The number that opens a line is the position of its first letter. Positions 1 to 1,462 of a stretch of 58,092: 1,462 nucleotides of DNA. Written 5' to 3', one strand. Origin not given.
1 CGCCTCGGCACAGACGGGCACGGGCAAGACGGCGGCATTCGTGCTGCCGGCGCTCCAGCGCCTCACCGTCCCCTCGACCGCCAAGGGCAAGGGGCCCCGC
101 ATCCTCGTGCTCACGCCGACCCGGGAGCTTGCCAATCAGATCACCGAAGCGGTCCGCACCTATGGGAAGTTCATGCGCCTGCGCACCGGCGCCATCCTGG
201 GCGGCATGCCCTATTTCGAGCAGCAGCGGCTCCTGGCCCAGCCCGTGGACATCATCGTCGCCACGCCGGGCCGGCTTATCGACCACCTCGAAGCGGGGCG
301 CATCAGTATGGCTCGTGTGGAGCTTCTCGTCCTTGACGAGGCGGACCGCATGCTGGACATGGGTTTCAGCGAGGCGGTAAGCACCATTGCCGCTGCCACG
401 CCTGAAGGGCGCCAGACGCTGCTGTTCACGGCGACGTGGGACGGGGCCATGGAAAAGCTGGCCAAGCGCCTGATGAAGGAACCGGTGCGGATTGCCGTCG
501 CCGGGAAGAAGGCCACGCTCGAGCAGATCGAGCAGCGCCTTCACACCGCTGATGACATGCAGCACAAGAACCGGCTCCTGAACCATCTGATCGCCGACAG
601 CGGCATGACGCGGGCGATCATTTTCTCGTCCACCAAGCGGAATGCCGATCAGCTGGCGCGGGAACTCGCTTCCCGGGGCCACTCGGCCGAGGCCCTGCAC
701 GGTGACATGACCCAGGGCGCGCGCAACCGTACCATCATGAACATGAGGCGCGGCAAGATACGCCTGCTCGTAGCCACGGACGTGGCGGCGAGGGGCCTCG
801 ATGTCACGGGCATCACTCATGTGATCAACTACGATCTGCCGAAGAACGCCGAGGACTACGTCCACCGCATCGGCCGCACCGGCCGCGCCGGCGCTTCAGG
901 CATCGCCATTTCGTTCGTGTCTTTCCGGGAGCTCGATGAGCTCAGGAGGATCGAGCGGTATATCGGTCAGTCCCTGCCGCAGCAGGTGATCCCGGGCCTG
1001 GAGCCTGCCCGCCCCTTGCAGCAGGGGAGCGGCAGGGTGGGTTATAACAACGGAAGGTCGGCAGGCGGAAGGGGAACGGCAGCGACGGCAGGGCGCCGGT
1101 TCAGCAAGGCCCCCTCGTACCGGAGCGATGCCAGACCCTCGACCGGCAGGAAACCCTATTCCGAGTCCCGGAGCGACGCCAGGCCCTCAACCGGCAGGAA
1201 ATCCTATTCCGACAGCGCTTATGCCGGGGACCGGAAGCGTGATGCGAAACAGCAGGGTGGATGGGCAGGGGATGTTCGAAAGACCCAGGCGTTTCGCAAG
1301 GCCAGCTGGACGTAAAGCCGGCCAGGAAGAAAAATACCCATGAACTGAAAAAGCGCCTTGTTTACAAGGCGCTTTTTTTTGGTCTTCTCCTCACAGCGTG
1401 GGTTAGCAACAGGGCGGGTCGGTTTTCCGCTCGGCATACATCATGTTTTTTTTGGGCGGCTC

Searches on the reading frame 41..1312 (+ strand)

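Call 24: search_protein_families(library=pfam, proteins=[window:41-1312:+], max_evalue=0.00001)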
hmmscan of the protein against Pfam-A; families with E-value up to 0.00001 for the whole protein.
window:41-1312:+ (424 aa): 2 families
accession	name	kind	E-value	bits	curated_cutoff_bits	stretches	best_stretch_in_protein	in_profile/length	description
PF00271.37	Helicase_C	-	4.1e-36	124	23.5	1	176-284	2-110/110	Helicase conserved C-terminal domain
PF00270.35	DEAD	-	6.6e-35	120.7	26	1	1-137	32-164/167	DEAD/DEAH box helicase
